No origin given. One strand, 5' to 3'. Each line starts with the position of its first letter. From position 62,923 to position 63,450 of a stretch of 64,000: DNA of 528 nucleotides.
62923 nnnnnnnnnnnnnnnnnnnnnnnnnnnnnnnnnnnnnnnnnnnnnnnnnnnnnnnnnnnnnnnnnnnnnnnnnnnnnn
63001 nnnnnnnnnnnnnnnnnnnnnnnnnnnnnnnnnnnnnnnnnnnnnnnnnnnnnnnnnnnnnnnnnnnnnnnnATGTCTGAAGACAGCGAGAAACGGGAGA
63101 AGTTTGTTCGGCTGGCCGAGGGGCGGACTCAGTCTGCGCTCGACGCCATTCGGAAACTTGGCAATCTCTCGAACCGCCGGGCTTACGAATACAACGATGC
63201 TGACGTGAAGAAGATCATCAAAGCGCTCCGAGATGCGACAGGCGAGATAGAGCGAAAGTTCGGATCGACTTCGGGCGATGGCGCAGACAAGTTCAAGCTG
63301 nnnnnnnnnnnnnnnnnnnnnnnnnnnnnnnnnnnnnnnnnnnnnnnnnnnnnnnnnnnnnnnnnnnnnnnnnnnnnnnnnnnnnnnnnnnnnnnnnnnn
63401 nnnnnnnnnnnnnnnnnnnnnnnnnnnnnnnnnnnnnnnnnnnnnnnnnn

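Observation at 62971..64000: Small helical protein plus GHKL ATPase: start of a possible uncharacterised defence operon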

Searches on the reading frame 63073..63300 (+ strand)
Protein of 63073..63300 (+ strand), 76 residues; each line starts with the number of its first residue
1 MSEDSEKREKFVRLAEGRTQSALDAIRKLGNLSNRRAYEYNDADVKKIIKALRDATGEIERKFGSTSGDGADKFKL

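Call 4: search_protein_families(library=pfam, proteins=[window:63073-63300:+], max_evalue=0.1)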
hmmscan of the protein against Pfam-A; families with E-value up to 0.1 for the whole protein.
window:63073-63300:+ (76 aa): 1 family
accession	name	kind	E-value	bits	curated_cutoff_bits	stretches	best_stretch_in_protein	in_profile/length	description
PF13643.11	DUF4145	-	0.011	16.3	23.1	1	13-52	46-87/88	Domain of unknown function (DUF4145)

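Call 5: search_protein_families(library=padloc, proteins=[window:63073-63300:+], max_evalue=0.1)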
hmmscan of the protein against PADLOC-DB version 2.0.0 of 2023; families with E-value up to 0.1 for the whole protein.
window:63073-63300:+ (76 aa): 0 families
